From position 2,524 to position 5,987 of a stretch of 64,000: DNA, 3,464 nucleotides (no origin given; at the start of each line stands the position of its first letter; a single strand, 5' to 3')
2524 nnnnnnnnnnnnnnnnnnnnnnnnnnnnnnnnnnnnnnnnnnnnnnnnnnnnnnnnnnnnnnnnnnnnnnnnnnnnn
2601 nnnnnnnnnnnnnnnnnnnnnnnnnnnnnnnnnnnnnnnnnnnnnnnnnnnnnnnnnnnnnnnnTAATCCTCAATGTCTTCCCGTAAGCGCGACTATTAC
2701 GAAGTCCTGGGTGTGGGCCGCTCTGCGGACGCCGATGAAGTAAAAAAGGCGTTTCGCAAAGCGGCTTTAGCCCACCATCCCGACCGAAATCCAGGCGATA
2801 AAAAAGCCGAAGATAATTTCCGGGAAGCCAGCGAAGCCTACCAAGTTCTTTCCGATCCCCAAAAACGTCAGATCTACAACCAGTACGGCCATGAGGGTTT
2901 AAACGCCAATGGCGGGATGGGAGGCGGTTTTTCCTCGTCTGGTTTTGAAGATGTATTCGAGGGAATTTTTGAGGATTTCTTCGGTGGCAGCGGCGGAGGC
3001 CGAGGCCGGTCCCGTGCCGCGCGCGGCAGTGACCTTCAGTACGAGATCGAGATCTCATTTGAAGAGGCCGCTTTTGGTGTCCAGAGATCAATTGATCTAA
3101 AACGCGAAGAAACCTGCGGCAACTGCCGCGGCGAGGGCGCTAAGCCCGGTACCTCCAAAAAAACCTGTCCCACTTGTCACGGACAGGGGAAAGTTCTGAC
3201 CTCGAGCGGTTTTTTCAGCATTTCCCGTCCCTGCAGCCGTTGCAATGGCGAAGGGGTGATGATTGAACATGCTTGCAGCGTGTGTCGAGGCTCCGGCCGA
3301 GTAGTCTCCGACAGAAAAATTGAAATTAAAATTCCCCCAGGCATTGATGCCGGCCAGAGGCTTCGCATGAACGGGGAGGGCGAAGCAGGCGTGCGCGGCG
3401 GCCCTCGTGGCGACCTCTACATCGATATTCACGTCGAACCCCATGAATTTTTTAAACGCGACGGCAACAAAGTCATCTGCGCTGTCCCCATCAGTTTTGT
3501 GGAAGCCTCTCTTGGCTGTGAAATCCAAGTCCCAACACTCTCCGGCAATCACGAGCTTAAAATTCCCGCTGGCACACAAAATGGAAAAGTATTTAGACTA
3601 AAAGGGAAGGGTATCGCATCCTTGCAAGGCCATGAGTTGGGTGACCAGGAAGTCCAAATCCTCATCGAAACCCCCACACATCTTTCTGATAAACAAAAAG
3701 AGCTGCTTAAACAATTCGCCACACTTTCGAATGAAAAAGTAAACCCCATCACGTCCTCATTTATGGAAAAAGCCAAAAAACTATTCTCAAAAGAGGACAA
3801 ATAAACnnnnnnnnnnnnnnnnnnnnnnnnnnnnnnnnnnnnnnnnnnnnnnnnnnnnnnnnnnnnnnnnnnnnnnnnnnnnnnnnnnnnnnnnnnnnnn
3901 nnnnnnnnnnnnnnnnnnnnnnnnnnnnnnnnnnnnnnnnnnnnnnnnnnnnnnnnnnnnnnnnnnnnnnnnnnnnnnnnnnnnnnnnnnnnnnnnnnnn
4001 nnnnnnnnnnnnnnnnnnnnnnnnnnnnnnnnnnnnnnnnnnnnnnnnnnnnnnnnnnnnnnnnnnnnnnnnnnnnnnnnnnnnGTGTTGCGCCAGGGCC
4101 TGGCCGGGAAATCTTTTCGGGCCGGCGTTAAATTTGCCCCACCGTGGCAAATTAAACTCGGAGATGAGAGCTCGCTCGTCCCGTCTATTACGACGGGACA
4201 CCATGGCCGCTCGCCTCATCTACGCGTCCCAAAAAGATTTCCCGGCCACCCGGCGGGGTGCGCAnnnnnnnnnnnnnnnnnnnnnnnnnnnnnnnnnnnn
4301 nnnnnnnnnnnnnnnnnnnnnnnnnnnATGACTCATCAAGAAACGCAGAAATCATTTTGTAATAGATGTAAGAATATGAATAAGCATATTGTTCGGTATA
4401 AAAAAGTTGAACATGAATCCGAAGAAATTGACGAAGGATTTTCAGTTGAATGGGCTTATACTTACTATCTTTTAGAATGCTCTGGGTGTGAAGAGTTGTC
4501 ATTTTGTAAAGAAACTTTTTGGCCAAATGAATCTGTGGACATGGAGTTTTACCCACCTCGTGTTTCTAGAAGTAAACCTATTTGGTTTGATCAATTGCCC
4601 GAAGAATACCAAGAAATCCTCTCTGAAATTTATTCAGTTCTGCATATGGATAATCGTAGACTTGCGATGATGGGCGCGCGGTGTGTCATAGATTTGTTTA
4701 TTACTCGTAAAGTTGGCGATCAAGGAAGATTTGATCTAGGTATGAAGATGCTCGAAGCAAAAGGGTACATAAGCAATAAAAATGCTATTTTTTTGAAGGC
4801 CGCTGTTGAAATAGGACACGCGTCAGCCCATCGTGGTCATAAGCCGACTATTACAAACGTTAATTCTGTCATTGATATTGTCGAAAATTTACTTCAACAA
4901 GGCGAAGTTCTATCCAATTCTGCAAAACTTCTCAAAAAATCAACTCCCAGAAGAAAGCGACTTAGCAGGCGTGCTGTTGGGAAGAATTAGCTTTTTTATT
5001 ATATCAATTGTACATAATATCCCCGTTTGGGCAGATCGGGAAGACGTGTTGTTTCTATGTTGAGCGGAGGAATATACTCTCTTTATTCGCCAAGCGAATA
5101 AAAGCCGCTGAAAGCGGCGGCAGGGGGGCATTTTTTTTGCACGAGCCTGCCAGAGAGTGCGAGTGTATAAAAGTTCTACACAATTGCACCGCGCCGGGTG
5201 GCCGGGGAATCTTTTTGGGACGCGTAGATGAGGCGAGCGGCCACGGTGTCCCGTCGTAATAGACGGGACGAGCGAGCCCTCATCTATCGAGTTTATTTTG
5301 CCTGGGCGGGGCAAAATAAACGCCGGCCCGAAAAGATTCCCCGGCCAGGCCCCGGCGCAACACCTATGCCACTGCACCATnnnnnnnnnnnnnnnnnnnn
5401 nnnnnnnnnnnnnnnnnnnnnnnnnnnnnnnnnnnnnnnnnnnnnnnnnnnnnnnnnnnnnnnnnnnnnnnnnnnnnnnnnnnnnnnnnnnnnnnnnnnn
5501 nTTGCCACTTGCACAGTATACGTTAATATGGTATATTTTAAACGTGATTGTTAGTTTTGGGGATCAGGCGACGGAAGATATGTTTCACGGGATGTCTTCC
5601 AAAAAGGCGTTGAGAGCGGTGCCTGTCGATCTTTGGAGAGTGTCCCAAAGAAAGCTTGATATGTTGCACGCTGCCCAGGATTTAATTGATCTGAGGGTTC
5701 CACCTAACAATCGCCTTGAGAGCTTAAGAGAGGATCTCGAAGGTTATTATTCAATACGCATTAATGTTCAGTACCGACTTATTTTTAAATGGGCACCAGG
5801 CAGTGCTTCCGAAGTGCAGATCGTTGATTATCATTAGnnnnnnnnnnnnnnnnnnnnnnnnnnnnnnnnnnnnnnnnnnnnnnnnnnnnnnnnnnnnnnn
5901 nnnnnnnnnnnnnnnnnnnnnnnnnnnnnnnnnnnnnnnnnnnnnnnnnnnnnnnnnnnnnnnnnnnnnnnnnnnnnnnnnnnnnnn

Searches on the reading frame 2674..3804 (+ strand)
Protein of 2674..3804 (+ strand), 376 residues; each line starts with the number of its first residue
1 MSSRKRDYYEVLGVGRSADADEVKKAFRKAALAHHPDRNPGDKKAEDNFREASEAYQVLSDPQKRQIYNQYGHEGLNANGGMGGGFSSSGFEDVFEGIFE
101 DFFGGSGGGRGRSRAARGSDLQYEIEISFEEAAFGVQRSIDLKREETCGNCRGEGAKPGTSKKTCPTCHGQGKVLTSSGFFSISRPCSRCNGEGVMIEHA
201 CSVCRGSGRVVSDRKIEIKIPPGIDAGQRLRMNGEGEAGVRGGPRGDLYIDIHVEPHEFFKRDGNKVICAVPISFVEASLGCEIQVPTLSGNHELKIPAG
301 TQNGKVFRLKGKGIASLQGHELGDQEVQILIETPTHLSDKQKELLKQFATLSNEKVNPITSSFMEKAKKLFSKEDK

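Call 54: find_homologous_proteins(query=window:2674-3804:+, max_evalue=1e-60)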
Query window:2674-3804:+ (376 aa): 7986 proteins with E <= 1e-60 among 8000 candidates; the best 120 are listed.
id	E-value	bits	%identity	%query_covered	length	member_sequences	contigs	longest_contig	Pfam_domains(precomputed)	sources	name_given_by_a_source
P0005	1.9e-251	852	100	100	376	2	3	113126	PF00226.37,PF27439.1,PF00684.26,PF01556.24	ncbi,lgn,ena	-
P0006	3.6e-201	686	78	99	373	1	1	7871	PF00226.37,PF27439.1,PF00684.26,PF01556.24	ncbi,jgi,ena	-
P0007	2.1e-200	684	76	100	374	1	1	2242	PF00226.37,PF27439.1,PF00684.26,PF01556.24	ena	-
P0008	6.0e-197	672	77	99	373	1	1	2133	PF00226.37,PF27439.1,PF00684.26,PF01556.24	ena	-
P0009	4.6e-194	663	76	99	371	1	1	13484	PF00226.37,PF27439.1,PF00684.26,PF01556.24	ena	-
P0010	2.1e-192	657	74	99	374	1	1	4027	PF00226.37,PF27439.1,PF00684.26,PF01556.24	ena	-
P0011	2.9e-187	640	73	99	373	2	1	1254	PF00226.37,PF27439.1,PF00684.26,PF01556.24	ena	-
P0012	2.5e-185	634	73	99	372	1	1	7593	PF00226.37,PF27439.1,PF00684.26,PF01556.24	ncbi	-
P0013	1.9e-181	621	69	99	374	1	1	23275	PF00226.37,PF27439.1,PF00684.26,PF01556.24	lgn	-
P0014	1.2e-180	619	70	99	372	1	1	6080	PF00226.37,PF27439.1,PF00684.26,PF01556.24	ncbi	-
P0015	8.4e-180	616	70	99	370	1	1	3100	PF00226.37,PF27439.1,PF00684.26,PF01556.24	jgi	jgi:molecular chaperone DnaJ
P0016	3.2e-175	601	68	98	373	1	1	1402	PF00226.37,PF27439.1,PF00684.26,PF01556.24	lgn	-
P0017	1.1e-174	599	68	99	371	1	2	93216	PF00226.37,PF27439.1,PF00684.26,PF01556.24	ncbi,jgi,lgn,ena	-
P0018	1.3e-174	599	67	98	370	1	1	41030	PF00226.37,PF27439.1,PF00684.26,PF01556.24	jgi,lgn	jgi:molecular chaperone DnaJ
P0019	3.0e-174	598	68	99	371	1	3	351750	PF00226.37,PF27439.1,PF00684.26,PF01556.24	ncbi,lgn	-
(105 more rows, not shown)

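Call 55: find_encoding_contigs(protein=P0006, flank=10000, max_places=3)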
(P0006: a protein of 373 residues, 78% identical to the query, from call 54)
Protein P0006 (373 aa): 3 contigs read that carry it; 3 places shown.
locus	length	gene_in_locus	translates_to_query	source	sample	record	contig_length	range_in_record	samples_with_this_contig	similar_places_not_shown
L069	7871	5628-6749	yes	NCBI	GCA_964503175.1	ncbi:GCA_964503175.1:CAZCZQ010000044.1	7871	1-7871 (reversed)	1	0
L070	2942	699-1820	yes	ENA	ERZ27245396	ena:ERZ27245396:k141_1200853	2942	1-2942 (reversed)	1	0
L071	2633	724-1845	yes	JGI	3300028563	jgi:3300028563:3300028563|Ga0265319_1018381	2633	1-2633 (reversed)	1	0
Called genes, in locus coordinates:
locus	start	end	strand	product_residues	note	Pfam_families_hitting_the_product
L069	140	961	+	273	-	PF01715:IPPT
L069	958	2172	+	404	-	PF13167:GTP-bdg_N, PF16360:GTP-bdg_M, PF03193:RsgA_GTPase (faint), PF00350:Dynamin_N (faint), PF01926:MMR_HSR1, PF02421:FeoB_N (weak), PF19275:HflX_C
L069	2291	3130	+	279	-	PF01628:HrcA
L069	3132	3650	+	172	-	PF01025:GrpE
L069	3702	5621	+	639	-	PF00012:HSP70, PF06723:MreB_Mbl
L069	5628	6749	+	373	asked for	PF00226:DnaJ, PF01556:DnaJ_C, PF00684:DnaJ_CXXCXGXG, PF27439:DnaJ_C_2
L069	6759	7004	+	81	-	PF09723:Zn_ribbon_8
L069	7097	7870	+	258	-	?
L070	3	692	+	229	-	?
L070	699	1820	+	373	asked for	PF00226:DnaJ, PF01556:DnaJ_C, PF00684:DnaJ_CXXCXGXG, PF27439:DnaJ_C_2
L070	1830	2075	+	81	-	PF09723:Zn_ribbon_8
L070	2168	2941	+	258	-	?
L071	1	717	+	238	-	?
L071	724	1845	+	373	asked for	PF00226:DnaJ, PF01556:DnaJ_C, PF00684:DnaJ_CXXCXGXG, PF27439:DnaJ_C_2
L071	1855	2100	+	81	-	PF09723:Zn_ribbon_8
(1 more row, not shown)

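Call 56: find_encoding_contigs(protein=P0009, flank=10000, max_places=3)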
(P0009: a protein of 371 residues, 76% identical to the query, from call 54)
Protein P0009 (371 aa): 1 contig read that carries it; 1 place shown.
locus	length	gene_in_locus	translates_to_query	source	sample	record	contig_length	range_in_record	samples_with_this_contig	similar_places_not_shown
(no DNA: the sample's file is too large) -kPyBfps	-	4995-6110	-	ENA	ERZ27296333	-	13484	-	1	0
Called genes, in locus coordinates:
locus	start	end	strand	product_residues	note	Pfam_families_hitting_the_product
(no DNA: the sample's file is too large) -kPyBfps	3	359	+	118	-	?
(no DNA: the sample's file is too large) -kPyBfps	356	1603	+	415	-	PF13167:GTP-bdg_N, PF16360:GTP-bdg_M, PF00350:Dynamin_N (faint), PF03193:RsgA_GTPase (faint), PF01926:MMR_HSR1, PF02421:FeoB_N, PF19275:HflX_C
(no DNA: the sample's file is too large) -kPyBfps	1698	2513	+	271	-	PF01628:HrcA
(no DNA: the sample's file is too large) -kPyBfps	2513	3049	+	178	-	PF01025:GrpE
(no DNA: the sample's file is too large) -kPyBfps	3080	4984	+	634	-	PF00012:HSP70, PF06723:MreB_Mbl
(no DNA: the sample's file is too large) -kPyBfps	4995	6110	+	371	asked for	PF00226:DnaJ, PF01556:DnaJ_C, PF00684:DnaJ_CXXCXGXG, PF27439:DnaJ_C_2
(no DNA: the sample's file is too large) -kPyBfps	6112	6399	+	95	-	PF09723:Zn_ribbon_8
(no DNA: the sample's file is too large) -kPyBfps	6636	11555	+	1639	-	-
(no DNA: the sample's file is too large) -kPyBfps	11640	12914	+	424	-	PF06245:DUF1015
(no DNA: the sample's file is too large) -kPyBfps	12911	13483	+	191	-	?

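Call 57: find_encoding_contigs(protein=P0013, flank=10000, max_places=3)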
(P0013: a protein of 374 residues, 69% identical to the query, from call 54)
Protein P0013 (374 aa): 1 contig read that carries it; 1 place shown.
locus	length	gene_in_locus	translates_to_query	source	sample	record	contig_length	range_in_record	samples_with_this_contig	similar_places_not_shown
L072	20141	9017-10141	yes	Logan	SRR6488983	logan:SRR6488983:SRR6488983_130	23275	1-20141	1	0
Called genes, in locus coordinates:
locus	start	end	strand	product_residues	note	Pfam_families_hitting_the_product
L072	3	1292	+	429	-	?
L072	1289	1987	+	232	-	PF02678:Pirin, PF05726:Pirin_C (faint), PF07883:Cupin_2 (weak), PF17954:Pirin_C_2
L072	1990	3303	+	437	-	PF00919:UPF0004, PF04055:Radical_SAM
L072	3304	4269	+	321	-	PF01745:IPT (faint), PF01715:IPPT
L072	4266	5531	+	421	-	PF13167:GTP-bdg_N, PF16360:GTP-bdg_M, PF03193:RsgA_GTPase (faint), PF01926:MMR_HSR1, PF02421:FeoB_N (weak)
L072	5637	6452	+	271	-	PF01628:HrcA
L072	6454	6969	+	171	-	PF01025:GrpE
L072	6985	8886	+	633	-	PF00012:HSP70, PF06723:MreB_Mbl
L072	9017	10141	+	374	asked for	PF00226:DnaJ, PF01556:DnaJ_C, PF00684:DnaJ_CXXCXGXG, PF27439:DnaJ_C_2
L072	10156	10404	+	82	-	PF09723:Zn_ribbon_8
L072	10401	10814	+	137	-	PF04892:VanZ-LLP1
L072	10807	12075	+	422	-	PF06245:DUF1015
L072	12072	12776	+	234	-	PF13641:Glyco_tranf_2_3, PF00535:Glycos_transf_2, PF10111:Glyco_tranf_2_2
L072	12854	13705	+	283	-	PF17848:Zn_ribbon_ACC, PF01039:Carboxyl_trans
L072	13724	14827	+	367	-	PF02463:SMC_N, PF00005:ABC_tran, PF13304:AAA_21 (faint), PF17912:OB_MalK, PF03459:TOBE (weak)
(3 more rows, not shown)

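Call 88: find_encoding_contigs(protein=P0012, flank=10000, max_places=2)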
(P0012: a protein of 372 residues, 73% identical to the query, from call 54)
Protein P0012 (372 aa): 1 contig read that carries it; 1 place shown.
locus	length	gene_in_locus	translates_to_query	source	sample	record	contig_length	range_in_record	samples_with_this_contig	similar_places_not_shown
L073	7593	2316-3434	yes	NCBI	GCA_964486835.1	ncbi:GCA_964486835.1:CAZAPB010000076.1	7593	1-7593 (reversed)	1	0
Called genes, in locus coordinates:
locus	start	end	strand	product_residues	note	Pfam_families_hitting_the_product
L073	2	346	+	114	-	?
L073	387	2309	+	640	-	PF00012:HSP70, PF06723:MreB_Mbl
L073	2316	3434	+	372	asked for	PF00226:DnaJ, PF01556:DnaJ_C, PF00684:DnaJ_CXXCXGXG, PF27439:DnaJ_C_2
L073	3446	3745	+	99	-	PF09723:Zn_ribbon_8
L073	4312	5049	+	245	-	PF00535:Glycos_transf_2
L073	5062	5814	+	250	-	PF13489:Methyltransf_23, PF13847:Methyltransf_31, PF08241:Methyltransf_11, PF13649:Methyltransf_25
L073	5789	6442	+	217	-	PF01209:Ubie_methyltran, PF13489:Methyltransf_23, PF07021:MetW (weak), PF13847:Methyltransf_31 (weak), PF08241:Methyltransf_11, PF08242:Methyltransf_12, PF13649:Methyltransf_25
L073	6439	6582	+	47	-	-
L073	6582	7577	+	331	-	PF01073:3Beta_HSD, PF01370:Epimerase, PF04321:RmlD_sub_bind, PF07993:NAD_binding_4, PF16363:GDP_Man_Dehyd, PF13460:NAD_binding_10, PF02719:Polysacc_synt_2 (weak)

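Call 89: find_encoding_contigs(protein=P0017, flank=10000, max_places=2)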
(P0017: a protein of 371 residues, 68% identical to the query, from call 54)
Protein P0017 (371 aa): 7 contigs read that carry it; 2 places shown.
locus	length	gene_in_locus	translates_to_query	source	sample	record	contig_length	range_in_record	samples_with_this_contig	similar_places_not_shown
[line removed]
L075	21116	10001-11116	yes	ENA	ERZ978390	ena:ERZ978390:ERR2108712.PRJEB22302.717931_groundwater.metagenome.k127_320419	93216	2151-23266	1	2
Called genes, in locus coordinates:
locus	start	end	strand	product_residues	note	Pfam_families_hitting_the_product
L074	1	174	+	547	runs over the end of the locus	PF01381:HTH_3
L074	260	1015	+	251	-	PF18780:HNH_repeat, PF01844:HNH, PF14279:HNH_5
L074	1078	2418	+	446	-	PF00919:UPF0004, PF04055:Radical_SAM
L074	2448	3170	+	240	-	PF00515:TPR_1 (faint), PF13174:TPR_6 (faint), PF13432:TPR_16 (faint), PF07719:TPR_2 (faint), PF13525:YfiO (faint), PF05036:SPOR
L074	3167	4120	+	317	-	PF01715:IPPT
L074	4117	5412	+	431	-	PF03193:RsgA_GTPase (faint), PF13167:GTP-bdg_N, PF16360:GTP-bdg_M, PF01926:MMR_HSR1, PF02421:FeoB_N (weak), PF19275:HflX_C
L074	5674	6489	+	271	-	PF01628:HrcA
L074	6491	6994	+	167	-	PF01025:GrpE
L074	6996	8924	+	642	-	PF00012:HSP70, PF06723:MreB_Mbl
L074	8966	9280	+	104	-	PF10049:DUF2283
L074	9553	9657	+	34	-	-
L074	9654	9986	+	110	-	-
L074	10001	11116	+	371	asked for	PF00226:DnaJ, PF01556:DnaJ_C, PF00684:DnaJ_CXXCXGXG, PF27439:DnaJ_C_2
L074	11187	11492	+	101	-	PF09723:Zn_ribbon_8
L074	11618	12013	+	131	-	PF04892:VanZ-LLP1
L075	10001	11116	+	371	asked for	PF00226:DnaJ, PF01556:DnaJ_C, PF00684:DnaJ_CXXCXGXG, PF27439:DnaJ_C_2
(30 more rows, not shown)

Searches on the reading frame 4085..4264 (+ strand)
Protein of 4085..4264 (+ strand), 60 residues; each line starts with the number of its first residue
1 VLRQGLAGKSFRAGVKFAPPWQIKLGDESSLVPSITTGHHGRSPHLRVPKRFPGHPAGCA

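Call 28: find_homologous_proteins(query=A4, max_evalue=1)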
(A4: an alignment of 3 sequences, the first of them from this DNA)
Query A4 (3 sequences): 35 candidates shared short words with the query, none scored E <= 1.

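Call 36: find_related_loci(query=A4, collection=metagenome_contigs, flank=4000)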
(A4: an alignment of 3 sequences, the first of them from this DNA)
Query A4 (60 aa) in metagenome_contigs; peptide patterns used: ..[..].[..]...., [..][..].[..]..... (x = any residue, [..] = any of these).
114 stretches matched a pattern, but none encodes a relative of the query by tblastn (E <= 1e-3).

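Call 63: find_related_loci(query=A4, collection=viral_contigs, flank=3000)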
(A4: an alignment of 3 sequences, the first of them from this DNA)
Query A4 (60 aa) in viral_contigs; peptide patterns used: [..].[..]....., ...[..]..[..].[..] (x = any residue, [..] = any of these).
14 stretches matched a pattern, but none encodes a relative of the query by tblastn (E <= 1e-3).

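Call 76: search_protein_representatives(alignment_id=A6)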
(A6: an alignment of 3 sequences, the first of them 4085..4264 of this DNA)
Query: 3 sequences, 60 profile positions. Proteins with E-value up to 0.001 (for the whole library): 2; up to 1e-10: 1; up to 1e-30: 0. The best 2 are listed.
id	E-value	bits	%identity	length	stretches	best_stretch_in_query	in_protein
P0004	5.0e-30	119.5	-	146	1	1-60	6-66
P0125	4.8e-04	36.3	-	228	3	35-57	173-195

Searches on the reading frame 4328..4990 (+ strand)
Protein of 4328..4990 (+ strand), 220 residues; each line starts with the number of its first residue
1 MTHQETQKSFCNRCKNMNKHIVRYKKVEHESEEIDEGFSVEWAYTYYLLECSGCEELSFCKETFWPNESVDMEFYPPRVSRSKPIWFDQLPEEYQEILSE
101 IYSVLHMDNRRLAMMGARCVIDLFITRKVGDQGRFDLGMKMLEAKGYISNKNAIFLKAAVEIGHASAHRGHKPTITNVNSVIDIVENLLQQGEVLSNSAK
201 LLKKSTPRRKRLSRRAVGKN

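Call 23: search_protein_families(library=pfam, proteins=[window:4328-4990:+], max_evalue=0.01)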
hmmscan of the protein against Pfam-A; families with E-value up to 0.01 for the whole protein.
window:4328-4990:+ (220 aa): 1 family
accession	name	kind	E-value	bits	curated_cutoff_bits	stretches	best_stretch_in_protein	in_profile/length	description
PF13643.11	DUF4145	-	2.8e-10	40.6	23.1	1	99-186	1-88/88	Domain of unknown function (DUF4145)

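Call 24: find_encoding_contigs(protein=window:4328-4990:+, flank=10000, max_places=10)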
Protein window:4328-4990:+ (220 aa): 8 contigs read that carry it; 7 places shown.
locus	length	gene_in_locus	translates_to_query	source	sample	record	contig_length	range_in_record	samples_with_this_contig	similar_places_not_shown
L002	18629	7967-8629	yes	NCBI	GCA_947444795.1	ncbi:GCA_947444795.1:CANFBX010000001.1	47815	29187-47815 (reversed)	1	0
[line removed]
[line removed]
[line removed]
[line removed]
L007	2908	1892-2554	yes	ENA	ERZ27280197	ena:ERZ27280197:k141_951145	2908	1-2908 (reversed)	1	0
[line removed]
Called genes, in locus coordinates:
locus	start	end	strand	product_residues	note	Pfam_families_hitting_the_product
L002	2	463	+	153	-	?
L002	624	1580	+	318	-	PF01745:IPT (weak), PF01715:IPPT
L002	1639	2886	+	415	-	PF13167:GTP-bdg_N, PF16360:GTP-bdg_M, PF03193:RsgA_GTPase (faint), PF01926:MMR_HSR1, PF02421:FeoB_N, PF19275:HflX_C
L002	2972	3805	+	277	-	PF01628:HrcA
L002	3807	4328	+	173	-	PF01025:GrpE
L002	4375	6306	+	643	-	PF00012:HSP70, PF06723:MreB_Mbl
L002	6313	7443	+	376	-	PF00226:DnaJ, PF01556:DnaJ_C, PF00684:DnaJ_CXXCXGXG, PF27439:DnaJ_C_2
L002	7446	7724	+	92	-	PF09723:Zn_ribbon_8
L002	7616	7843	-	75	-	-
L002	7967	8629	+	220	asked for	PF13643:DUF4145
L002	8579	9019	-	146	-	-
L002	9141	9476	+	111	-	PF05015:HigB-like_toxin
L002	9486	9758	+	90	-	PF01381:HTH_3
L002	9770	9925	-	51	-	-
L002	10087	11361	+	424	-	PF06245:DUF1015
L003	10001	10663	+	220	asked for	PF13643:DUF4145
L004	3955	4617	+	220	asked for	PF13643:DUF4145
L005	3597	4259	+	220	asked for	PF13643:DUF4145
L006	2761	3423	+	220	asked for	PF13643:DUF4145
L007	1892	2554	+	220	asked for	PF13643:DUF4145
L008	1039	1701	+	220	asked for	PF13643:DUF4145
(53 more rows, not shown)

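Call 80: search_protein_families(library=padloc, proteins=[window:4328-4990:+], max_evalue=0.001)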
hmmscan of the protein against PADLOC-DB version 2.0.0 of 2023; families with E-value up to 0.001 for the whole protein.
window:4328-4990:+ (220 aa): 0 families

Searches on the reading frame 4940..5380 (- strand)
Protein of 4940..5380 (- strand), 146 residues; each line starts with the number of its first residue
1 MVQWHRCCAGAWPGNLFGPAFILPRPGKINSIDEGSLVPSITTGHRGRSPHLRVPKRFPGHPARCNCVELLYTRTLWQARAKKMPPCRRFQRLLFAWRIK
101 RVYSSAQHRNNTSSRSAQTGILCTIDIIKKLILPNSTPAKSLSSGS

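Call 32: list_cluster_members(proteins=[L002:7616-7843:-, window:4940-5380:-, window:3977-4219:-, window:5228-5416:+, window:58984-59247:+, window:58911-59126:-, window:4134-4286:+])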
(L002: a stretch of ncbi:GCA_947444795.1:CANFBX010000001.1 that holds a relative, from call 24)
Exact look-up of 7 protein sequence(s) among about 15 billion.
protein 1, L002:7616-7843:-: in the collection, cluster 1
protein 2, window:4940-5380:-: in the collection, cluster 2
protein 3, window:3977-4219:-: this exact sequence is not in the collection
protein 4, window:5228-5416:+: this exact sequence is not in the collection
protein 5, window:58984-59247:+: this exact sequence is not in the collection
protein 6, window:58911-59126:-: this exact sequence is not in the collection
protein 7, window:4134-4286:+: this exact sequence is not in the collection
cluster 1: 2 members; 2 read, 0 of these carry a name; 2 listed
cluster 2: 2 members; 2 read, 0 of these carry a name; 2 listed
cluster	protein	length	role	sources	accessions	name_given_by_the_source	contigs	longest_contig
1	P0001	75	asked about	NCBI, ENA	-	-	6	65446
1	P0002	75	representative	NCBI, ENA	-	-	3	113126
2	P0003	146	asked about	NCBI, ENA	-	-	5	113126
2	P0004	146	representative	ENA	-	-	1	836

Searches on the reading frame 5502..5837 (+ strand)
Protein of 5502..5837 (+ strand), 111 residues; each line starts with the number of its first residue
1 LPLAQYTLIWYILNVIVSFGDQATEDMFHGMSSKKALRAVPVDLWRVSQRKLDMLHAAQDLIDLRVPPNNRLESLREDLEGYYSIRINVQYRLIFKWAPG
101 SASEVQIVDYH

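Call 23: search_protein_families(library=pfam, proteins=[window:5502-5837:+], max_evalue=0.01)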
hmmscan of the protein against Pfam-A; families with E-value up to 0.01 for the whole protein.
window:5502-5837:+ (111 aa): 2 families
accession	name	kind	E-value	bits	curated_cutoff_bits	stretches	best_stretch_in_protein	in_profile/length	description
PF05015.19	HigB-like_toxin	-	1.4e-18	67.6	27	1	34-111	15-91/91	RelE-like toxin of type II toxin-antitoxin system HigB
PF06769.20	YoeB_toxin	-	0.0012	19.2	27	1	73-100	42-69/80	YoeB-like toxin of bacterial type II toxin-antitoxin system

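Call 80: search_protein_families(library=padloc, proteins=[window:5502-5837:+], max_evalue=0.001)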
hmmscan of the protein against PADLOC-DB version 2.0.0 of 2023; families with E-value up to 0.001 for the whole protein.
window:5502-5837:+ (111 aa): 0 families
